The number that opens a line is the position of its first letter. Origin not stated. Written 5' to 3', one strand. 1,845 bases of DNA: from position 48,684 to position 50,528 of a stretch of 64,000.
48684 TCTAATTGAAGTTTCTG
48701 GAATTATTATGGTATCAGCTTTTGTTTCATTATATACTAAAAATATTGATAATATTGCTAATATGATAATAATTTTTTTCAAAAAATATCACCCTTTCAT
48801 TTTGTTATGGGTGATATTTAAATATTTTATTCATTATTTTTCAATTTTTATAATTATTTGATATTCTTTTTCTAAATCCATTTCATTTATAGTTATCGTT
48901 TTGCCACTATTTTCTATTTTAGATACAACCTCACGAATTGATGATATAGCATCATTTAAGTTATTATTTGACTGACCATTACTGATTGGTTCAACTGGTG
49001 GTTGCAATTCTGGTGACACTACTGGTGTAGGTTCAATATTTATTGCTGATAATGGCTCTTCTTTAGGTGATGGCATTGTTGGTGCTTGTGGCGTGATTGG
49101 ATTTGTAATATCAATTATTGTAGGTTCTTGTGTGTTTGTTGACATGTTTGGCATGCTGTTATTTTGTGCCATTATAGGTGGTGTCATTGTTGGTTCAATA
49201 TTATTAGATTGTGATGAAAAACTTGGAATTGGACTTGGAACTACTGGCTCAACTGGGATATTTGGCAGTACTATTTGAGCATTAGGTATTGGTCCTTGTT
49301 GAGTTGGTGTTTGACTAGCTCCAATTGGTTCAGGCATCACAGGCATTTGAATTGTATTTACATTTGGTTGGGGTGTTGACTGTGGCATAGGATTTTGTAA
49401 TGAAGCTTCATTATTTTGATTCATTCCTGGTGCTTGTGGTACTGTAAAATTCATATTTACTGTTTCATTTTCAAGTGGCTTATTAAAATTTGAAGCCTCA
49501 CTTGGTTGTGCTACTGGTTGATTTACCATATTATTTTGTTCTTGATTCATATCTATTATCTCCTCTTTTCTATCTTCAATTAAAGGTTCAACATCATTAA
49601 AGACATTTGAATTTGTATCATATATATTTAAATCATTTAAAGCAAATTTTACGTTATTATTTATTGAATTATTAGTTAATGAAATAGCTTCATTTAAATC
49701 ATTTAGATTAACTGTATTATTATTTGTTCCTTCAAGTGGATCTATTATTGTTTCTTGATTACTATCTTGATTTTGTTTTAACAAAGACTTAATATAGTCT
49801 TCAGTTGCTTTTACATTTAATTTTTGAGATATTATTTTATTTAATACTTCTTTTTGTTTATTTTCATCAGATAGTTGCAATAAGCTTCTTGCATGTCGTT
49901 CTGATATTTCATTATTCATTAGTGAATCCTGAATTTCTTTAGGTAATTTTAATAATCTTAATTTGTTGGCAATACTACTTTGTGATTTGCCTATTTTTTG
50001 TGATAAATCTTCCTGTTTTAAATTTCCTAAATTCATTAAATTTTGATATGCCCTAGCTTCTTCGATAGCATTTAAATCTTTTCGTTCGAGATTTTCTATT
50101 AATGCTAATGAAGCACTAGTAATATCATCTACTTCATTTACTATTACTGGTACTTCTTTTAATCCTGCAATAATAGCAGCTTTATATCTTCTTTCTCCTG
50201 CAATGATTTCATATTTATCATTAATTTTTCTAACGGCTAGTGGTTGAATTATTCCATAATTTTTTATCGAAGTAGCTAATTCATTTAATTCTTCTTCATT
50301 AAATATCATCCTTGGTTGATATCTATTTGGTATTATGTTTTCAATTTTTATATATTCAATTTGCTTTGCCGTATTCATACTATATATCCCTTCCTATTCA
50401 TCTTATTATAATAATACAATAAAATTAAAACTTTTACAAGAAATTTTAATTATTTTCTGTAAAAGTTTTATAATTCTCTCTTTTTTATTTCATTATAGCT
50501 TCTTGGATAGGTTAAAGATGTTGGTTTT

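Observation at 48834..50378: ParB/Noc-like protein with a ~250-aa P/Q/N-rich disordered extension and no ParA partner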

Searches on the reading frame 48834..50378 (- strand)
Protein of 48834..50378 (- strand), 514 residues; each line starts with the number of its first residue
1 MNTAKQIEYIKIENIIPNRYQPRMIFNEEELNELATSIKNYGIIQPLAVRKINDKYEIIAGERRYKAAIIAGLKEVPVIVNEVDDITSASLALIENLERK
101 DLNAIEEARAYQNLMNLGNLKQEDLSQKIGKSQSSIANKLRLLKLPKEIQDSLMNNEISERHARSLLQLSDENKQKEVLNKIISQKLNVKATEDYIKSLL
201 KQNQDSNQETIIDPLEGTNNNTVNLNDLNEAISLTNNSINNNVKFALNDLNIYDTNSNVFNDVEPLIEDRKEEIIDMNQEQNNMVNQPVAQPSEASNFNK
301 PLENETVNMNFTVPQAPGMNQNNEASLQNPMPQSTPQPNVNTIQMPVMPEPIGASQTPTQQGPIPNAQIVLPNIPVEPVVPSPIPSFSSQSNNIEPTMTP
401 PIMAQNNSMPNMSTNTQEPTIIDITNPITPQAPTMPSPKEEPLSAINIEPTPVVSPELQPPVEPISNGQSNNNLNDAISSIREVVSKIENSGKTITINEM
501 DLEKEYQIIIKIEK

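Call 3: search_protein_families(library=pfam, proteins=[window:48834-50378:-], max_evalue=0.01)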
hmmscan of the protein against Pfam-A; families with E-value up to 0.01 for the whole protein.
window:48834-50378:- (514 aa): 6 families
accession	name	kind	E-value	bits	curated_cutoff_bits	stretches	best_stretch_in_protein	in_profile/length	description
PF17762.8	HTH_ParB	-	1.5e-35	121.8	22.6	1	100-200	1-101/102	ParB HTH domain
PF02195.25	ParB_N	-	2.6e-32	111.1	26.3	1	6-97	2-94/95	ParB N-terminal domain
PF10279.14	Latarcin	-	0.0029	18.3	25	1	81-128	12-63/64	Latarcin precursor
PF01978.25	TrmB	-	0.0045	17.2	25.6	0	107-143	10-46/68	Sugar-specific transcriptional regulator TrmB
PF08535.16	KorB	-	0.0048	17.3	22.3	0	118-169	2-51/89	KorB domain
PF01381.28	HTH_3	-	0.0058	17.1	23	0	114-137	4-27/55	Helix-turn-helix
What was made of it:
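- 50088..50363 (-): ParB/Srx-type N-terminal CTP-binding domain (residues 6-97). Carries box I PNRYQPR, box II GERRYKA and box III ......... There are only 16 residues before the PNRYQPR box, so there is no membrane-targeting helix and no LG[KR]GL ParA-binding motif. Pfam ParB_N, E = 2.6e-32 (call 3).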

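Call 4: search_protein_families(library=ncbifam, proteins=[window:48834-50378:-], max_evalue=0.01)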
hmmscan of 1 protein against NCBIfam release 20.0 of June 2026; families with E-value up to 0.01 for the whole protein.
window:48834-50378:- (514 aa): 7 families
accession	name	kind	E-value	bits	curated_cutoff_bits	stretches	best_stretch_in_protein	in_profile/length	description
TIGR04285.1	nucleoid_noc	exception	8.4e-90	300.6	315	2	6-238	1-232/255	nucleoid occlusion protein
TIGR00180.1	parB_part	domain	5.2e-56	189.3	58.45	1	5-183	3-186/186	ParB/RepB/Spo0J family partition protein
TIGR03734.1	PRTRC_parB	hypoth_equivalog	1.9e-33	115.8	278.6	1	20-202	6-192/555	PRTRC system ParB family protein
NF010406.0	PRK13832.1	subfamily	4.3e-18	65.1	640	1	30-200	28-200/578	plasmid partitioning protein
TIGR03454.1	partition_RepB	equivalog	1.6e-13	50.7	201.5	1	4-211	61-272/325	plasmid partitioning protein RepB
NF010252.0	PRK13698.1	equivalog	2.2e-07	30.1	274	1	25-210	83-272/323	ParB/RepB/Spo0J family plasmid partition protein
NF010440.0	PRK13866.1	equivalog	1.9e-05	24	522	1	30-116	89-177/336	plasmid partitioning protein RepB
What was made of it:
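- On Noc (nucleoid occlusion protein, TIGR04285): 300.6 bits, split into two stretches by the insertion (call 4).
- Identity as Noc: TIGR04285 nucleoid_noc is the best NCBIfam hit at 300.6 bits (call 4). The NCBIfam score is just under the curated Noc cut-off (300.6 vs 315, call 4).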

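Call 7: find_homologous_proteins(query=window:48834-50378:-, max_evalue=1e-10)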
Query window:48834-50378:- (514 aa): 7838 proteins with E <= 1e-10 among 8000 candidates; the best 120 are listed.
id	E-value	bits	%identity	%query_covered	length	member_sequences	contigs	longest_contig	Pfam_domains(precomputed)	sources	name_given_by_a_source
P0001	0.0e+0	1064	100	100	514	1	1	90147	PF17762.9,PF02195.27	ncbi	-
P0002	8.5e-91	324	43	100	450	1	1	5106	PF17762.9,PF02195.27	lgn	-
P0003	2.0e-89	319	45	100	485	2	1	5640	PF17762.9,PF02195.27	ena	-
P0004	1.0e-86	310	43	99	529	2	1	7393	PF17762.9,PF02195.27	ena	-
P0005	1.2e-83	300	48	59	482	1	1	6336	PF17762.9,PF02195.27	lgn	-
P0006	1.3e-83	300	48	59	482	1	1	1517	PF17762.9,PF02195.27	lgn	-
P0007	1.1e-82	297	47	59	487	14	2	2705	PF17762.9,PF02195.27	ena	-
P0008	1.6e-82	296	48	59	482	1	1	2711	PF17762.9,PF02195.27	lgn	-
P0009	6.3e-82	294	47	59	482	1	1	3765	PF17762.9,PF02195.27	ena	-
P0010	7.0e-82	294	49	61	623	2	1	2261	PF17762.9,PF02195.27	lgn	-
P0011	1.0e-81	294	48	60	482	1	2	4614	PF17762.9,PF02195.27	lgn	-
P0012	1.1e-81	293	51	53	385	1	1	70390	PF17762.9,PF02195.27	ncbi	ncbi:MAG: ParB/RepB/Spo0J family partition protein [Bacilli bacterium]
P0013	1.4e-81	293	51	53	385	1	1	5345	PF17762.9,PF02195.27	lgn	-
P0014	1.4e-81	293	50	53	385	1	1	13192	PF01381.29,PF17762.9,PF02195.27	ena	-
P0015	1.5e-81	293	49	53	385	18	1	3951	PF17762.9,PF02195.27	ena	-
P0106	2.8e-72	262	56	51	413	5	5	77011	PF17762.9,PF02195.27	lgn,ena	-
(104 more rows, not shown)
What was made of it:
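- On Noc (nucleoid occlusion protein, TIGR04285): This is why public records call relatives 'ParB/RepB/Spo0J family' (call 7).
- Public sources name its relatives 'ParB/RepB/Spo0J family partition protein' (call 7).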

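Call 8: search_solved_structures(query=window:48834-50378:-, max_evalue=0.00001, show_alignments=3)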
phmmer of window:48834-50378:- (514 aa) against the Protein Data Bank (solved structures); distinct sequences matched with E-value up to 0.00001: 13.
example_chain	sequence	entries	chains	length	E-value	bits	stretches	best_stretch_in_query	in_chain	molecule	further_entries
7ng0_A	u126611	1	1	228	4.2e-60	207.4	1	6-203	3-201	Nucleoid occlusion protein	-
7nfu_A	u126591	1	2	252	6.6e-60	206.7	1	5-203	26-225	Nucleoid occlusion protein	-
7ol9_A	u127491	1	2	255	4.6e-55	190.8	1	6-205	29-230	Nucleoid occlusion protein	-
6sdk_A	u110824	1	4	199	1.2e-47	166.3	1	6-199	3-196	Stage 0 sporulation protein J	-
1vz0_A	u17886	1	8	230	1.8e-47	165.7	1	10-193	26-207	Chromosome-partitioning protein Spo0J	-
7bnk_A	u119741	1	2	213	9.3e-45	156.8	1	10-198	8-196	ParB family protein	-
7bnr_A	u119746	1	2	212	6.1e-44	154.1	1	10-198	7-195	ParB family protein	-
7o0n_A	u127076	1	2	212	6.1e-44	154.1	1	10-198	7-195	ParB family protein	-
4umk_A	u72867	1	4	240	3.4e-42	148.4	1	4-199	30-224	PROBABLE CHROMOSOME-PARTITIONING PROTEIN PARB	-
6t1f_A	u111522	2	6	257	4.3e-39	138.1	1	12-194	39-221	Chromosome-partitioning protein ParB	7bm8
6y93_A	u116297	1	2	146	1.3e-31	113.5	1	88-205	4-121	Nucleoid occlusion protein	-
6s6h_A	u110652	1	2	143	1.1e-16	64.3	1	90-194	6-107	Chromosome-partitioning protein ParB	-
8qa8_A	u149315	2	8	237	1.6e-11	47.3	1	20-159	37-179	Transcriptional repressor protein KorB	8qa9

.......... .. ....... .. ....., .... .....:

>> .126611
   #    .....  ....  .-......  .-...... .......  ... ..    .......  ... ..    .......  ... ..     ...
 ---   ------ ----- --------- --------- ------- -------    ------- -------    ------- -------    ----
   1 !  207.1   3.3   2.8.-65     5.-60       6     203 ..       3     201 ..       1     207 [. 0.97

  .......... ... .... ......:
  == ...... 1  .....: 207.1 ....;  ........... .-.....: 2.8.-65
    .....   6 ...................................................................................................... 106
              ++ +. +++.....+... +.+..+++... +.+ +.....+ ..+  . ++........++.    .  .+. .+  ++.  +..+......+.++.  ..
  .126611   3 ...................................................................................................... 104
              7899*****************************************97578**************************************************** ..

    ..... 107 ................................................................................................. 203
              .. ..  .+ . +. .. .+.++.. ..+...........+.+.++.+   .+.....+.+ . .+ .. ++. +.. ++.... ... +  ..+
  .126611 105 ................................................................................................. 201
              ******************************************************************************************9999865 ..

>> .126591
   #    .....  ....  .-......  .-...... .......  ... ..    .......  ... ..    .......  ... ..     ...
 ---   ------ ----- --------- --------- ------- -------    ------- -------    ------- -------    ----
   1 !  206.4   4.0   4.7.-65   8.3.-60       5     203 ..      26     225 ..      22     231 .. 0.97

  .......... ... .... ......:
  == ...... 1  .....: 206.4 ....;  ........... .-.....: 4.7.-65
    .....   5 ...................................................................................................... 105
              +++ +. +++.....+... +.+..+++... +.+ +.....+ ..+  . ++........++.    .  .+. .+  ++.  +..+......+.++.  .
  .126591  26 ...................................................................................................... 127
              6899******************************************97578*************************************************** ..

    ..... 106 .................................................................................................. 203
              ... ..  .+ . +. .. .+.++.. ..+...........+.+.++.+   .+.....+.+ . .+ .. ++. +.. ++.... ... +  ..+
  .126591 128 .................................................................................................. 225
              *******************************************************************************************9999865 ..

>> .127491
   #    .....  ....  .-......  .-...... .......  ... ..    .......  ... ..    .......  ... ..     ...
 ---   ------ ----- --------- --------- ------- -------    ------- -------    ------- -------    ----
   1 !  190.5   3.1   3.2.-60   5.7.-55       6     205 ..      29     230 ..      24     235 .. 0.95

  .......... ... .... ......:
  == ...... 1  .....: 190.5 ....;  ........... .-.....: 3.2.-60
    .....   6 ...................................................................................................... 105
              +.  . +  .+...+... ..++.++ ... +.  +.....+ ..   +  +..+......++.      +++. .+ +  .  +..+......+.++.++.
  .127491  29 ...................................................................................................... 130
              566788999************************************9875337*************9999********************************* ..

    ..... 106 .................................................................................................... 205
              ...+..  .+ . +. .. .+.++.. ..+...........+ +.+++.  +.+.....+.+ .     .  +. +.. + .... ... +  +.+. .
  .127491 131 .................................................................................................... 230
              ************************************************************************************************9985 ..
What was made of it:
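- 50088..50363 (-): Query residue 5 aligns to residue 26 of Geobacillus Noc and residue 6 to residue 29 of B. subtilis Noc (call 8).
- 49896..49994 (-): Recognition helix and neighbours (residues 129-161) carrying the four Noc specificity residues Q132, K138, K143 and R160 (QKKR). Alignment to B. subtilis Noc, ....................TERHAR (call 8).
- On Noc (nucleoid occlusion protein, TIGR04285): Q132, K138, K143 and R160 by alignment to 7ol9 (call 8). The alignment starts at residue 26 or 29 of the crystallised Nocs (call 8).
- PDB phmmer gives Noc 7ng0/7nfu 207 bits and 7ol9 191 bits, above Spo0J 6sdk at 166 bits (call 8).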

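Call 14: find_related_loci(query=A1, collection=genome_contigs, flank=10000)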
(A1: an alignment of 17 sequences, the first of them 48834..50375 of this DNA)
Query A1 (513 aa) in genome_contigs; peptide patterns used: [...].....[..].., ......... (x = any residue, [..] = any of these).
600 stretches matched a pattern (row limit reached: there are more); 593 encode a relative of the query (tblastn E <= 1e-3); the best 80 are kept; 80 distinct loci.
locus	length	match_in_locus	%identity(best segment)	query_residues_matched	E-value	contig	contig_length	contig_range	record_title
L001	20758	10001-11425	39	1-511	2e-90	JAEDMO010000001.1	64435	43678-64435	MAG: Bacilli bacterium isolate MAG268 NODE_193_length_64435_cov_27.594626, whole genome shotgun sequence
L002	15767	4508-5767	40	4-506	2e-88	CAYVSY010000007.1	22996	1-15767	MAG TPA_asm: uncultured Muribaculaceae bacterium isolate SRP192927_co2_526 genome assembly, contig: NODE_3282_length_229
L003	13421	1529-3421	37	1-513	3e-87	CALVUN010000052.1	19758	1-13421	MAG: uncultured Bacilli bacterium isolate E24__bin45 genome assembly, contig: E24__k127_4343358, whole genome shotgun se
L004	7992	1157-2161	49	2-277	2e-84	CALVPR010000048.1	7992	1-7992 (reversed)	MAG: uncultured Bacilli bacterium isolate BRZ_EF__bin109 genome assembly, contig: BRZ_EF__NODE_11747_length_7992_cov_11.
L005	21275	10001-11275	43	2-342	6e-84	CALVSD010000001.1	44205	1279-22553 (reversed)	MAG: uncultured Bacilli bacterium isolate BRZ_EV__bin65 genome assembly, contig: BRZ_EV__NODE_964_length_44205_cov_11.69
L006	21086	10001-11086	49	4-513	3e-82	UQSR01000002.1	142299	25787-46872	uncultured Tenericutes bacterium isolate UMGS610 genome assembly, contig: NODE_26_length_142299_cov_10.082478, whole gen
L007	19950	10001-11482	37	1-513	2e-80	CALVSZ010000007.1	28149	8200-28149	MAG: uncultured Bacilli bacterium isolate BRZ_NS__bin83 genome assembly, contig: BRZ_NS__NODE_1668_length_28149_cov_5.15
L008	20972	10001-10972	45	4-298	4e-80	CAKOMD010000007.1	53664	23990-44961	MAG: uncultured Bacilli bacterium isolate REFINED_METABAT215_TOP10_CONTIGS_1500_ASSEMBLY_K77_MERGED__Nepal_MoBio_Fiber-H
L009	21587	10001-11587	34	4-513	5e-79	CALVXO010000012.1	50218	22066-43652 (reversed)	MAG: uncultured Bacilli bacterium isolate BRZ_PD__bin30 genome assembly, contig: BRZ_PD__NODE_829_length_50218_cov_13.39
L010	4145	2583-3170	64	4-199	4e-79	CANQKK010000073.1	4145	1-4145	MAG: uncultured Bacilli bacterium isolate Lapin-026__bin86 genome assembly, contig: Lapin-026__NODE_28810_length_4145_co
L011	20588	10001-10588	63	4-199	1e-78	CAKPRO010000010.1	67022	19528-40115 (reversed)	MAG: uncultured Bacilli bacterium isolate REFINED_METABAT215_TOP10_CONTIGS_1500_ASSEMBLY_K77_MERGED__Hadza_MoBio_hadza-E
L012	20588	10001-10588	63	4-199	8e-79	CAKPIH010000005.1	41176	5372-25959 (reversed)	MAG: uncultured Bacilli bacterium isolate REFINED_METABAT215_TOP10_CONTIGS_1500_ASSEMBLY_K77_MERGED__Hadza_MoBio_hadza-A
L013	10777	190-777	62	4-199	6e-79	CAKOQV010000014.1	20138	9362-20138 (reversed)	MAG: uncultured Bacilli bacterium isolate REFINED_METABAT215_TOP10_CONTIGS_1500_ASSEMBLY_K77_MERGED__Nepal_MoBio_Fiber-H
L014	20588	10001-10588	63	4-199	3e-78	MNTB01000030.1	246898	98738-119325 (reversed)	MAG: Firmicutes bacterium CAG:321_26_22 Ley3_66761_scaffold_208, whole genome shotgun sequence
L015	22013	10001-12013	39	1-513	1e-77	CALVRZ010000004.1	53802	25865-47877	MAG: uncultured Bacilli bacterium isolate BRZ_EL__bin60 genome assembly, contig: BRZ_EL__NODE_680_length_53802_cov_7.257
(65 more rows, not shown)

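Call 18: list_cluster_members(proteins=[P0001])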
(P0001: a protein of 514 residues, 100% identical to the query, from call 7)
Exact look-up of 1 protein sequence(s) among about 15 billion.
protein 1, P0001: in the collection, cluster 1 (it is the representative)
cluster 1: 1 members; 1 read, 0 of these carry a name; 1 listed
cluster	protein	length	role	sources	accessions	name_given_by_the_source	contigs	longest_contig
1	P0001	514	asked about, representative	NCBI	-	-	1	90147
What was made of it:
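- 48834..50378 (-): Complete noc-like gene (514 codons plus TAA stop). The identical protein is on record from an NCBI contig of 90,147 bp (calls 7, 18).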

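Call 22: find_encoding_contigs(protein=P0001, flank=10000, max_places=3)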
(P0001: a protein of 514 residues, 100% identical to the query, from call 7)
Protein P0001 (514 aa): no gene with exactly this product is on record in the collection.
